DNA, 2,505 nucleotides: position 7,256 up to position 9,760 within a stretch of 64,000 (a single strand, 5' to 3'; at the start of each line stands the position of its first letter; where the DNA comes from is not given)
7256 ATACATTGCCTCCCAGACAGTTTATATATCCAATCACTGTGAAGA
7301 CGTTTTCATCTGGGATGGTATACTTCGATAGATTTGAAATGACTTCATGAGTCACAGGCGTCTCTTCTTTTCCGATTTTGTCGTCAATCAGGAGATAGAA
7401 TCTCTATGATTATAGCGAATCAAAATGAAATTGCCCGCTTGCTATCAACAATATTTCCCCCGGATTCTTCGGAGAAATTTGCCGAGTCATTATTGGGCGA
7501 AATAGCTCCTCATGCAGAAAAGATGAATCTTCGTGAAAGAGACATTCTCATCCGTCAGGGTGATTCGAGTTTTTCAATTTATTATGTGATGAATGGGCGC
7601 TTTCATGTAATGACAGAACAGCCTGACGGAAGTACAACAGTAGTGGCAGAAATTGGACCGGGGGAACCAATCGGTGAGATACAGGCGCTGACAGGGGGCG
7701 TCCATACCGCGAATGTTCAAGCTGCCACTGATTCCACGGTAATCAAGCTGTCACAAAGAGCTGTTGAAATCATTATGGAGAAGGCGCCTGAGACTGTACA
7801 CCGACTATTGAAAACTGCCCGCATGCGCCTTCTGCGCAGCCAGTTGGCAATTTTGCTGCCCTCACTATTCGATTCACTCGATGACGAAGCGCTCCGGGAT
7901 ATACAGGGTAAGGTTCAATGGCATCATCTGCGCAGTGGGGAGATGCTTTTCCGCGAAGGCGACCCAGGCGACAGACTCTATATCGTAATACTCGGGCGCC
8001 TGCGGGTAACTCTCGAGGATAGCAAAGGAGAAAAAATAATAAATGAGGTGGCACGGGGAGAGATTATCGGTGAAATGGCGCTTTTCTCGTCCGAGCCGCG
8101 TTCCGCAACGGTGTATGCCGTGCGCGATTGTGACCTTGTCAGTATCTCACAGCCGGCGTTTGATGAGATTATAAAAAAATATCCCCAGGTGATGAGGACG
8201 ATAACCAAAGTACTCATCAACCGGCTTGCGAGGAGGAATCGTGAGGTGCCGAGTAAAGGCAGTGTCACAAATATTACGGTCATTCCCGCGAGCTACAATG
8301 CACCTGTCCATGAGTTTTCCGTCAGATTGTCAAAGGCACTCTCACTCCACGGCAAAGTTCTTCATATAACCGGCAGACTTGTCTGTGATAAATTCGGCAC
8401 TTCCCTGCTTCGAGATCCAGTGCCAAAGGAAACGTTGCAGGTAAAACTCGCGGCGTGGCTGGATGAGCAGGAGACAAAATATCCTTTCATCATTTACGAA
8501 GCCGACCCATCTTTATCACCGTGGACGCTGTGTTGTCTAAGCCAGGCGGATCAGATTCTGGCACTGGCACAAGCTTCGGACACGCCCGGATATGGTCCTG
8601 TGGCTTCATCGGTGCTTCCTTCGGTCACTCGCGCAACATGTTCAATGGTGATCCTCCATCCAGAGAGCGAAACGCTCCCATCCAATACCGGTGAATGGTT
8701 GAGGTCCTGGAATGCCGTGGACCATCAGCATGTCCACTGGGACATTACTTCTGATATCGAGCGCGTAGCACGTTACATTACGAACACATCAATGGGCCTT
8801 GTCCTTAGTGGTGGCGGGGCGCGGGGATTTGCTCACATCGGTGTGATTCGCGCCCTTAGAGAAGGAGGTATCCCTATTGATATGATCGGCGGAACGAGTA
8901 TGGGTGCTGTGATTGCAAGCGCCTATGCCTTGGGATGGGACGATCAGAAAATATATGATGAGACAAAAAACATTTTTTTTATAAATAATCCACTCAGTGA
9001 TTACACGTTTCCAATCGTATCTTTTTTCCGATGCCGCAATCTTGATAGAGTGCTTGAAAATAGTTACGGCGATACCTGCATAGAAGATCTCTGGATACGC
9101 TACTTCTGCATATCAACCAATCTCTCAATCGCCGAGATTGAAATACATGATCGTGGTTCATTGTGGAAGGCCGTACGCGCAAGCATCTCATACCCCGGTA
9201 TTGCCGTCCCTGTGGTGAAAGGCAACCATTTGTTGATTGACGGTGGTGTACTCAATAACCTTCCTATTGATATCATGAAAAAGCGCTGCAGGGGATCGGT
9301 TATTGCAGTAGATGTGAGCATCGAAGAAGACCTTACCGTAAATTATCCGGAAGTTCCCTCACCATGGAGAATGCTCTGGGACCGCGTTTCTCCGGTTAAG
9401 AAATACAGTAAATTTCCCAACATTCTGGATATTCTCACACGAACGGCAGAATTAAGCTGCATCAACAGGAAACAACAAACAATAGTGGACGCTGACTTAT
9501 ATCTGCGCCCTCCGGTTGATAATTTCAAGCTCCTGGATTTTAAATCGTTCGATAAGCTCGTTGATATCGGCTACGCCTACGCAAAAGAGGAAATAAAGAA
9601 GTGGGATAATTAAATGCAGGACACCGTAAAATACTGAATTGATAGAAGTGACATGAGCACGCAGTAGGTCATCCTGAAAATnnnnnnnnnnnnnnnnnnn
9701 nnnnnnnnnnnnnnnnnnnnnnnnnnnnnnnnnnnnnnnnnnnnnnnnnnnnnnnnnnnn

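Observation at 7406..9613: Patatin phospholipase gated by two non-equivalent cyclic-nucleotide-binding domains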

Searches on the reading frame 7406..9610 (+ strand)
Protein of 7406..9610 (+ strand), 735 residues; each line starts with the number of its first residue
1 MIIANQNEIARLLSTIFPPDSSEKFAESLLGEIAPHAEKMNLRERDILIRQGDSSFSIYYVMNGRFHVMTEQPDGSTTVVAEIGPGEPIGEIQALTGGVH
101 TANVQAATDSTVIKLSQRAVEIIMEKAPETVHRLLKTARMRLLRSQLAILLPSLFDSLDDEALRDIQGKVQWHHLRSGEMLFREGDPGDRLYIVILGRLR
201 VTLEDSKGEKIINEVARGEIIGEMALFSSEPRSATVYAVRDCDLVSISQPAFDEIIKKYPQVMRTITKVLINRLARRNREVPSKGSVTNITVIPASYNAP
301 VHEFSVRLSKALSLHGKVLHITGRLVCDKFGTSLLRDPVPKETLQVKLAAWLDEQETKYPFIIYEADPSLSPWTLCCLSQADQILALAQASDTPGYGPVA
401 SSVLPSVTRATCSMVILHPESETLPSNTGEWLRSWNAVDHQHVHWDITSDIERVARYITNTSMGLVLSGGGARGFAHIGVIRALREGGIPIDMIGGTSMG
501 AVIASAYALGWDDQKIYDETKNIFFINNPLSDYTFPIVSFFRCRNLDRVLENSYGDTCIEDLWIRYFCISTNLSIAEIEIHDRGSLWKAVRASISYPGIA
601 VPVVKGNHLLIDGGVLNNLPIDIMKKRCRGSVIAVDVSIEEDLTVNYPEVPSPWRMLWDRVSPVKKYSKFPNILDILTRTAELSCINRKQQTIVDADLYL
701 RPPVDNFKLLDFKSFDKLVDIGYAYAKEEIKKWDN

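Call 4: search_protein_families(library=pfam, proteins=[window:7406-9610:+], max_evalue=0.01)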
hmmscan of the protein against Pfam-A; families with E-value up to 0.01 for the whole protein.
window:7406-9610:+ (735 aa): 3 families
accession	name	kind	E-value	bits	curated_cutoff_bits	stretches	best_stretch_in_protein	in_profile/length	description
PF00027.35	cNMP_binding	-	7.6e-44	148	27.5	2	173-259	2-89/89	Cyclic nucleotide-binding domain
PF24179.1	NTE_Ploop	-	5.6e-34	118.3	27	1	289-457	4-170/223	Neuropathy Target Esterase family P-loop like domain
PF01734.28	Patatin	-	1.2e-33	117.4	27.7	1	465-623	1-189/191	Patatin-like phospholipase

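Call 5: search_protein_families(library=padloc, proteins=[window:7406-9610:+], max_evalue=0.01)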
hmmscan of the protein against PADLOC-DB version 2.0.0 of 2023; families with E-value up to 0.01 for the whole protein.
window:7406-9610:+ (735 aa): 8 families
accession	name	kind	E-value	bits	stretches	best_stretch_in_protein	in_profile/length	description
PDLC02371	PycTIR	-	1.6e-34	117.6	2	160-302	27-166/288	-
PDLC00731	Effector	-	8.4e-33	111.6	2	164-302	34-169/306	TIR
PDLC00732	Effector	-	4.9e-25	86.1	2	164-293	30-156/301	TIR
PDLC00734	PycC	-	6.1e-15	53.2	2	166-275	29-140/374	Pycsar cyclase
PDLC00758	Effector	-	1.3e-10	39.1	1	465-621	9-189/331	Phospholipase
PDLC00730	Effector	-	4.3e-10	37.3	2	169-273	55-157/299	TIR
PDLC00757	Effector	-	4e-08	31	1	465-580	13-142/331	Phospholipase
PDLC00755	Effector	-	8e-06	23.2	1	465-519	14-73/311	Phospholipase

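Call 6: search_protein_families(library=ncbifam, proteins=[window:7406-9610:+], max_evalue=0.01)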
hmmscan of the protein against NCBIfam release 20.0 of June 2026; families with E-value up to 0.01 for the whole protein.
window:7406-9610:+ (735 aa): 15 families
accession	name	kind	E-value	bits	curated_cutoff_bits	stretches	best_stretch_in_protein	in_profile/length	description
NF058543.1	ActPatMycb56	equivalog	2.4e-28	98.9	460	2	154-276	3-124/317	acetyltransferase Pat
NF008732.0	PRK11753.1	equivalog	4.3e-27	95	266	2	162-281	15-136/214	cAMP-activated global transcriptional regulator CRP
NF007623.0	PRK10279.1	equivalog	1.2e-25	90.3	272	1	461-643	4-186/301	patatin-like phospholipase RssA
TIGR03896.1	cyc_nuc_ocin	subfamily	1.5e-22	80.4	161.05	2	155-281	146-273/317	bacteriocin-type transport-associated protein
NF041163.2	encap_f2b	equivalog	1.3e-20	74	400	2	137-279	63-206/450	family 2B encapsulin nanocompartment shell protein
NF007707.0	PRK10402.1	subfamily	7.8e-14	51.8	180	2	163-279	24-141/226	transcriptional regulator YeiL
NF043045.1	T4SS_VpdC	equivalog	1.5e-11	43.1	1000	1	465-522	308-365/880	Dot/Icm T4SS effector VpdC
NF041079.1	CBASS_lipase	equivalog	4.8e-08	32.6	200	1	465-578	4-127/317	CBASS cGAMP-activated phospholipase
NF050806.1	TransRegFixKCaul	equivalog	5.2e-07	29.1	300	1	162-278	17-129/215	transcriptional regulator FixK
NF010499.0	PRK13918.1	equivalog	2e-06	27.4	274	0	175-274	17-109/205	CRP/FNR family transcriptional regulator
NF006901.0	PRK09392.1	equivalog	4.1e-05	23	211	1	153-270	13-130/236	transcriptional activator FtrB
NF008365.0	PRK11161.1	subfamily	5.9e-05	22.5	228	0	174-272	51-149/250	fumarate/nitrate reduction transcriptional regulator Fnr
NF053870.1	DS2_1_antiphage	equivalog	7.8e-05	22.1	400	1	465-518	3-61/299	anti-phage phospholipase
NF052518.1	TransRegLdrP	equivalog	0.00095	19.2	300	0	43-121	5-82/195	transcriptional regulator LdrP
TIGR03697.1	NtcA_cyano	equivalog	0.0048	16.7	244.95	0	178-275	1-101/193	global nitrogen regulator NtcA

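Call 7: find_homologous_proteins(query=window:7406-9610:+, max_evalue=1e-10)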
Query window:7406-9610:+ (735 aa): 6195 proteins with E <= 1e-10 among 8000 candidates; the best 120 are listed.
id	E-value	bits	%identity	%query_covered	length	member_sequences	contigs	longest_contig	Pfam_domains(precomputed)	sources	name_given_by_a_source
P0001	0.0e+0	1672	100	100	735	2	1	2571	PF24179.2,PF00027.36,PF01734.28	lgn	-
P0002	0.0e+0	1123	67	100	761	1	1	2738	PF24179.2,PF00027.36,PF01734.28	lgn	-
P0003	2.9e-254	864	55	97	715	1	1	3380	PF24179.2,PF00027.36,PF01734.28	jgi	jgi:predicted acylesterase/phospholipase RssA/CRP-like cAMP-binding protein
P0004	1.5e-248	845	54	97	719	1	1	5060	PF24179.2,PF00027.36,PF01734.28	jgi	jgi:predicted acylesterase/phospholipase RssA/CRP-like cAMP-binding protein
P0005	4.6e-240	817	51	96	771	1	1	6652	PF24179.2,PF00027.36,PF01734.28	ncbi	-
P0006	8.0e-234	796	51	96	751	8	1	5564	PF24179.2,PF00027.36,PF01734.28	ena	-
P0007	1.1e-232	792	51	96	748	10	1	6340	PF24179.2,PF00027.36,PF01734.28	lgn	-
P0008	4.9e-232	790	50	96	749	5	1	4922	PF24179.2,PF00027.36,PF01734.28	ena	-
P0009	4.0e-229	781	50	96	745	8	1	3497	PF24179.2,PF00027.36,PF01734.28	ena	-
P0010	4.2e-228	777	50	96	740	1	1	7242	PF24179.2,PF00027.36,PF01734.28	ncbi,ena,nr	ncbi:MAG TPA: cyclic nucleotide-binding and patatin-like phospholipase domain-containing protein [De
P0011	3.8e-226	771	50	96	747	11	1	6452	PF24179.2,PF00027.36,PF01734.28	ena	-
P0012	2.0e-222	759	49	96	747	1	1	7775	PF24179.2,PF00027.36,PF01734.28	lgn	-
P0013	2.6e-222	758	49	96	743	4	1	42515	PF24179.2,PF00027.36,PF01734.28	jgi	-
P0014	2.1e-216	739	45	99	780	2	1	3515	PF24179.2,PF00027.36,PF01734.28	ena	-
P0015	2.6e-216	738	47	96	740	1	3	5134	PF24179.2,PF00027.36,PF01734.28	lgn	-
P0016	7.1e-216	737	46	99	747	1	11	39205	PF24179.2,PF00027.36,PF01734.28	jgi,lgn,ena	-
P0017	7.5e-216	737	47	96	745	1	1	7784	PF24179.2,PF00027.36,PF01734.28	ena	-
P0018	9.6e-216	736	47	97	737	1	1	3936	PF24179.2,PF00027.36,PF01734.28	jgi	jgi:predicted acylesterase/phospholipase RssA/CRP-like cAMP-binding protein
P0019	2.9e-208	712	46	99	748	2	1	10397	PF24179.2,PF00027.36,PF01734.28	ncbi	-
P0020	1.8e-207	709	45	99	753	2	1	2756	PF24179.2,PF00027.36,PF01734.28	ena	-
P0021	3.6e-205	701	44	98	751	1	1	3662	PF24179.2,PF00027.36,PF01734.28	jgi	jgi:predicted acylesterase/phospholipase RssA/CRP-like cAMP-binding protein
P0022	3.0e-203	695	45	95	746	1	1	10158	PF24179.2,PF00027.36,PF01734.28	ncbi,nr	ncbi:MAG: patatin-like phospholipase domain-containing protein [Pseudomonadota bacterium]|nr:patatin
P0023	9.3e-203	694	44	96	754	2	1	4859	PF24179.2,PF00027.36,PF01734.28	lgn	-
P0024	1.3e-200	686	43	100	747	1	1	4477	PF24179.2,PF00027.36,PF01734.28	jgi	jgi:predicted acylesterase/phospholipase RssA/CRP-like cAMP-binding protein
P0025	1.7e-196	673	44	98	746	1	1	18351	PF24179.2,PF00027.36,PF01734.28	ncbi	-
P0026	1.7e-195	670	44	96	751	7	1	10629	PF24179.2,PF00027.36,PF01734.28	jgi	jgi:predicted acylesterase/phospholipase RssA/CRP-like cAMP-binding protein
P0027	2.3e-193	662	43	97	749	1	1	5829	PF24179.2,PF00027.36,PF01734.28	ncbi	-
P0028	1.3e-192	660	43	100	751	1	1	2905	PF24179.2,PF00027.36,PF01734.28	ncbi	-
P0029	1.3e-192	660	44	97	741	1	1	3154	PF07238.20,PF24179.2,PF00027.36,PF01734.28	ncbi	-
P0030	4.3e-192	658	43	95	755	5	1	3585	PF24179.2,PF00027.36,PF01734.28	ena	-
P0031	6.6e-192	658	43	97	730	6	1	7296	PF24179.2,PF00027.36,PF01734.28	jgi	jgi:NTE family protein/lysophospholipid hydrolase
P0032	1.8e-191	656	44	97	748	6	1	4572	PF24179.2,PF00027.36,PF01734.28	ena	-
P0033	2.0e-190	653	42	99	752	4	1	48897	PF24179.2,PF00027.36,PF01734.28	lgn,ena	-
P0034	3.4e-190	652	45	95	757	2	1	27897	PF24179.2,PF00027.36,PF01734.28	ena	-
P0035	8.7e-189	647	43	95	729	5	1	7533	PF24179.2,PF00027.36,PF01734.28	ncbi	-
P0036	1.1e-188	647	43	98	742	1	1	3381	PF24179.2,PF00027.36,PF01734.28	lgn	-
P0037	5.8e-188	645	43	97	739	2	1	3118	PF24179.2,PF00027.36,PF01734.28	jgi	-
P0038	2.9e-187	642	43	99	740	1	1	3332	PF24179.2,PF00027.36,PF01734.28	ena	-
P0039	7.3e-187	641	41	96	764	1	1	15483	PF24179.2,PF00027.36,PF01734.28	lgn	-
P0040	8.2e-187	641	41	96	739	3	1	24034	PF24179.2,PF00027.36,PF01734.28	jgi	-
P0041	1.1e-186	640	39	98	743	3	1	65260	PF24179.2,PF00027.36,PF01734.28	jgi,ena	-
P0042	1.9e-186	640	42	99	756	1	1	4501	PF24179.2,PF00027.36,PF01734.28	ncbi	-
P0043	5.0e-186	638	41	100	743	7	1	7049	PF24179.2,PF00027.36,PF01734.28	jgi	jgi:NTE family protein/lysophospholipid hydrolase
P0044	5.2e-186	638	44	94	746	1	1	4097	PF24179.2,PF00027.36,PF01734.28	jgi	jgi:predicted acylesterase/phospholipase RssA/CRP-like cAMP-binding protein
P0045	6.9e-186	638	43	96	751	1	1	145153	PF24179.2,PF00027.36,PF01734.28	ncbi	ncbi:MAG: cyclic nucleotide-binding domain-containing protein [Betaproteobacteria bacterium]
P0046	2.4e-185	636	42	99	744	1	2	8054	PF24179.2,PF00027.36,PF01734.28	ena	-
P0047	2.6e-185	636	42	99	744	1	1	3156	PF24179.2,PF00027.36,PF01734.28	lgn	-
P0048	7.5e-185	634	41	96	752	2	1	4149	PF24179.2,PF00027.36,PF01734.28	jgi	jgi:lysophospholipid hydrolase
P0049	9.3e-185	634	43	94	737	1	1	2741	PF24179.2,PF00027.36,PF01734.28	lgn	-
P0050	1.2e-183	630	41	99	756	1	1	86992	PF24179.2,PF00027.36,PF01734.28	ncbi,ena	-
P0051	2.7e-183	629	42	99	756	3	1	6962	PF24179.2,PF00027.36,PF01734.28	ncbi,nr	ncbi:MAG: cyclic nucleotide-binding domain-containing protein [Phycisphaerae bacterium]|nr:cyclic nu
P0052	5.5e-183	628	42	96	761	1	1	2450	PF24179.2,PF00027.36,PF01734.28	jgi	jgi:predicted acylesterase/phospholipase RssA/CRP-like cAMP-binding protein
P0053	7.6e-183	628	40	99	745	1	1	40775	PF24179.2,PF00027.36,PF01734.28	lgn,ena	-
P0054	9.7e-183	627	42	96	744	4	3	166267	PF24179.2,PF00027.36,PF01734.28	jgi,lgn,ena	-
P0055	1.1e-182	627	43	96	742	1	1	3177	PF24179.2,PF00027.36,PF01734.28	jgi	jgi:NTE family protein/lysophospholipid hydrolase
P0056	5.5e-182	625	42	97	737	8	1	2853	PF24179.2,PF00027.36,PF01734.28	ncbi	-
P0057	1.3e-181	624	42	96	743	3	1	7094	PF24179.2,PF00027.36,PF01734.28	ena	-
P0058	1.5e-181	623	41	97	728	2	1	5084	PF24179.2,PF00027.36,PF01734.28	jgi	jgi:NTE family protein/lysophospholipid hydrolase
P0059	1.5e-181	623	41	96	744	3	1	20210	PF24179.2,PF00027.36,PF01734.28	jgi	-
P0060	2.1e-181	623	41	96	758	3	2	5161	PF24179.2,PF00027.36,PF01734.28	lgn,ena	-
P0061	6.4e-181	621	42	96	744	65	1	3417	PF24179.2,PF00027.36,PF01734.28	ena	-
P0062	7.7e-181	621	45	84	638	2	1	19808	PF24179.2,PF00027.36,PF01734.28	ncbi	-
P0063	1.0e-179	617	40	96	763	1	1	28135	PF24179.2,PF00027.36,PF01734.28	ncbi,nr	ncbi:MAG: cyclic nucleotide-binding domain-containing protein [bacterium]|nr:cyclic nucleotide-bindi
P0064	1.3e-179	617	41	99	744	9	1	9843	PF24179.2,PF00027.36,PF01734.28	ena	-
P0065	2.4e-179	616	41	96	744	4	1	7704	PF24179.2,PF00027.36,PF01734.28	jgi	jgi:predicted acylesterase/phospholipase RssA/CRP-like cAMP-binding protein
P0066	2.9e-179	616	42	94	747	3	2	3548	PF24179.2,PF00027.36,PF01734.28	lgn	-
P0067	3.9e-179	615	40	99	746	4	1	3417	PF24179.2,PF00027.36,PF01734.28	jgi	jgi:NTE family protein/lysophospholipid hydrolase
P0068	4.9e-179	615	41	96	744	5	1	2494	PF24179.2,PF00027.36,PF01734.28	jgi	jgi:predicted acylesterase/phospholipase RssA/CRP-like cAMP-binding protein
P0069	6.1e-179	615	42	96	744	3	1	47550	PF24179.2,PF00027.36,PF01734.28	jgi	-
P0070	7.3e-179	615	42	98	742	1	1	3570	PF24179.2,PF00027.36,PF01734.28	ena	-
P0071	8.7e-179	614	41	97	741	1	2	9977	PF24179.2,PF00027.36,PF01734.28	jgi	-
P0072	1.1e-178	614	41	94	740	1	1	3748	PF24179.2,PF00027.36,PF01734.28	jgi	jgi:NTE family protein/lysophospholipid hydrolase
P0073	1.2e-178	614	41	97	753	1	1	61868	PF24179.2,PF00027.36,PF01734.28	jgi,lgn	jgi:predicted acylesterase/phospholipase RssA/CRP-like cAMP-binding protein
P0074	1.3e-178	614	42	96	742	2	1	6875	PF24179.2,PF00027.36,PF01734.28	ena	-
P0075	1.6e-178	613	41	97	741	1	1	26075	PF24179.2,PF00027.36,PF01734.28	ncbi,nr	ncbi:MAG: cyclic nucleotide-binding domain-containing protein [Planctomycetes bacterium]|nr:cyclic n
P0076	1.9e-178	613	42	96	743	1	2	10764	PF24179.2,PF00027.36,PF01734.28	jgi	jgi:predicted acylesterase/phospholipase RssA/CRP-like cAMP-binding protein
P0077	3.5e-178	612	40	96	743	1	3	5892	PF24179.2,PF00027.36,PF01734.28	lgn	-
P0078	7.7e-178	611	42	96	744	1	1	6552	PF24179.2,PF00027.36,PF01734.28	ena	-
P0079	2.5e-177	609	41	95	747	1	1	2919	PF24179.2,PF00027.36,PF01734.28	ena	-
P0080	3.3e-177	609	40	97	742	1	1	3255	PF24179.2,PF00027.36,PF01734.28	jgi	jgi:NTE family protein/lysophospholipid hydrolase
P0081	5.0e-177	608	42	96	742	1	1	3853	PF24179.2,PF00027.36,PF01734.28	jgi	jgi:predicted acylesterase/phospholipase RssA/CRP-like cAMP-binding protein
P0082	5.4e-177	608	40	97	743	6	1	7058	PF24179.2,PF00027.36,PF01734.28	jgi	jgi:NTE family protein/lysophospholipid hydrolase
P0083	5.5e-177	608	41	99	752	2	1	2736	PF24179.2,PF00027.36,PF01734.28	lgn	-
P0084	9.0e-177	608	41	95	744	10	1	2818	PF24179.2,PF00027.36,PF01734.28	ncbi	-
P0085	1.6e-176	607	41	96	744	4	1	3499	PF24179.2,PF00027.36,PF01734.28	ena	-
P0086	2.0e-176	606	41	97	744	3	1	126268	PF24179.2,PF00027.36,PF01734.28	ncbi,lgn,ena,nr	ncbi:MAG TPA: cyclic nucleotide-binding and patatin-like phospholipase domain-containing protein [Bu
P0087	2.8e-176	606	41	96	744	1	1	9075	PF24179.2,PF00027.36,PF01734.28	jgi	jgi:predicted acylesterase/phospholipase RssA/CRP-like cAMP-binding protein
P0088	3.1e-176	606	39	96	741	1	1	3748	PF24179.2,PF00027.36,PF01734.28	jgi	jgi:predicted acylesterase/phospholipase RssA/CRP-like cAMP-binding protein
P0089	3.2e-176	606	42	97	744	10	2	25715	PF24179.2,PF00027.36,PF01734.28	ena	-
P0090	5.2e-176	605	43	97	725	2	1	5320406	PF24179.2,PF00027.36,PF01734.28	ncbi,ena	-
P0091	6.2e-176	605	40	97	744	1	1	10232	PF24179.2,PF00027.36,PF01734.28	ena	-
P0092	6.7e-176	605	42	96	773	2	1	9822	PF24179.2,PF00027.36,PF01734.28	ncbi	-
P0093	8.7e-176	604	42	98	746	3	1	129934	PF24179.2,PF00027.36,PF01734.28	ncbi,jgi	-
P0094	1.0e-175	604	41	96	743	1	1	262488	PF24179.2,PF00027.36,PF01734.28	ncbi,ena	-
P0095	1.2e-175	604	40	96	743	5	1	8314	PF24179.2,PF00027.36,PF01734.28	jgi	jgi:predicted acylesterase/phospholipase RssA/CRP-like cAMP-binding protein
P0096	2.1e-175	603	41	97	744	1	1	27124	PF24179.2,PF00027.36,PF01734.28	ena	-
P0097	2.1e-175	603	40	96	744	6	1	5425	PF24179.2,PF00027.36,PF01734.28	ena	-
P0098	2.5e-175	603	41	99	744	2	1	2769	PF24179.2,PF00027.36,PF01734.28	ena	-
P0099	3.0e-175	603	41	96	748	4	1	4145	PF24179.2,PF00027.36,PF01734.28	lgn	-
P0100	3.6e-175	602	41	96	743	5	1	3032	PF24179.2,PF00027.36,PF01734.28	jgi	jgi:NTE family protein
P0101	4.3e-175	602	41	98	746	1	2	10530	PF24179.2,PF00027.36,PF01734.28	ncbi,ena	-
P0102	4.4e-175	602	41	96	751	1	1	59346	PF24179.2,PF00027.36,PF01734.28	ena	-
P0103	4.5e-175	602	41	96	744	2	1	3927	PF24179.2,PF00027.36,PF01734.28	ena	-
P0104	4.7e-175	602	42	96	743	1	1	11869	PF24179.2,PF00027.36,PF01734.28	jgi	jgi:predicted acylesterase/phospholipase RssA/CRP-like cAMP-binding protein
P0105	7.7e-175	601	41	96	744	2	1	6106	PF24179.2,PF00027.36,PF01734.28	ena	-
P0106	7.8e-175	601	47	81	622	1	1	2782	PF24179.2,PF00027.36,PF01734.28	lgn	-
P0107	8.8e-175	601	42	96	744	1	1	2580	PF24179.2,PF00027.36,PF01734.28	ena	-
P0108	9.4e-175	601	52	71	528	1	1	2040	PF24179.2,PF00027.36,PF01734.28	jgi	jgi:predicted acylesterase/phospholipase RssA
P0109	2.2e-174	600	40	96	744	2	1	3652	PF24179.2,PF00027.36,PF01734.28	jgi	jgi:predicted acylesterase/phospholipase RssA/CRP-like cAMP-binding protein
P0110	2.8e-174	599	41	95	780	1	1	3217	PF24179.2,PF00027.36,PF01734.28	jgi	jgi:predicted acylesterase/phospholipase RssA/CRP-like cAMP-binding protein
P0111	2.9e-174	599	40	96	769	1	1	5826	PF24179.2,PF00027.36,PF01734.28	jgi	-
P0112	4.3e-174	599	41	95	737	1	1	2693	PF24179.2,PF00027.36,PF01734.28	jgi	jgi:NTE family protein/lysophospholipid hydrolase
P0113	4.7e-174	599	47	80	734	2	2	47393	PF07238.20,PF24179.2,PF00027.36,PF01734.28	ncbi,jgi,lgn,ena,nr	ncbi:MAG TPA: patatin-like phospholipase family protein [archaeon]|nr:patatin-like phospholipase fam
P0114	7.8e-174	598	40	96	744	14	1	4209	PF24179.2,PF00027.36,PF01734.28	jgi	jgi:NTE family protein/lysophospholipid hydrolase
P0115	7.8e-174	598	40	96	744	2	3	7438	PF24179.2,PF00027.36,PF01734.28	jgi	jgi:predicted acylesterase/phospholipase RssA/CRP-like cAMP-binding protein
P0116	1.1e-173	597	40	93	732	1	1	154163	PF24179.2,PF00027.36,PF01734.28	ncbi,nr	ncbi:MAG: cyclic nucleotide-binding domain-containing protein [bacterium]|nr:cyclic nucleotide-bindi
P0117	1.1e-173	597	42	96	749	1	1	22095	PF24179.2,PF00027.36,PF01734.28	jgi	jgi:predicted acylesterase/phospholipase RssA/CRP-like cAMP-binding protein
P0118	1.7e-173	597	41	94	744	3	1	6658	PF24179.2,PF00027.36,PF01734.28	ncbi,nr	ncbi:MAG TPA: cyclic nucleotide-binding domain-containing protein [Burkholderiales bacterium]|nr:cyc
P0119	1.8e-173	597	42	93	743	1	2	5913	PF24179.2,PF00027.36,PF01734.28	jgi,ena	-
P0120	1.8e-173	597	40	98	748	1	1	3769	PF24179.2,PF00027.36,PF01734.28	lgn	-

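Call 39: find_related_loci(query=A2, collection=metagenome_contigs, flank=10000)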
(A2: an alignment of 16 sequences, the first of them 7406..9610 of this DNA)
Query A2 (735 aa) in metagenome_contigs; peptide patterns used: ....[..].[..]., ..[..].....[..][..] (x = any residue, [..] = any of these).
600 stretches matched a pattern (row limit reached: there are more); 574 encode a relative of the query (tblastn E <= 1e-3); the best 80 are kept; 80 distinct loci.
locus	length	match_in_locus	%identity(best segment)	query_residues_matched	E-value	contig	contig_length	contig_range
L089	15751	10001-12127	42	26-733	2e-174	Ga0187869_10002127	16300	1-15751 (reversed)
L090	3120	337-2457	40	27-732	2e-179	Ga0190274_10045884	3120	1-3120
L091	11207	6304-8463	38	27-735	9e-161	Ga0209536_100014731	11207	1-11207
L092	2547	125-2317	37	10-735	9e-169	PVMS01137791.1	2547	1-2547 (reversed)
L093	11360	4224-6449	38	6-733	2e-155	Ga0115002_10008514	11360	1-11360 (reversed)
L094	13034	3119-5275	38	20-733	2e-143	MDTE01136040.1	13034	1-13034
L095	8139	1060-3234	35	12-733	7e-143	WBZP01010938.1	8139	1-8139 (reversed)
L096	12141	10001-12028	38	29-733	2e-142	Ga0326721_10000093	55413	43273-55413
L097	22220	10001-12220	35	18-733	2e-139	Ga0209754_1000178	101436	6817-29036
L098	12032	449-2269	40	46-735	1e-136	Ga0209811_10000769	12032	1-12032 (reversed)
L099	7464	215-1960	40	46-734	1e-136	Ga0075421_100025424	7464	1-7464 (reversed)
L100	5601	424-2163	40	23-732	1e-135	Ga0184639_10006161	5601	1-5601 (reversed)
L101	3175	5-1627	43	58-732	1e-139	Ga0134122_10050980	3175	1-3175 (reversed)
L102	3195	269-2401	37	24-733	1e-135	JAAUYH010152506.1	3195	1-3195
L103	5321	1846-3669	38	5-732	2e-130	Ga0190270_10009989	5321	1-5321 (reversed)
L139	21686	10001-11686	34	153-732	3e-105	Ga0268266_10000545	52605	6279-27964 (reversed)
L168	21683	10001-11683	32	154-732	1e-96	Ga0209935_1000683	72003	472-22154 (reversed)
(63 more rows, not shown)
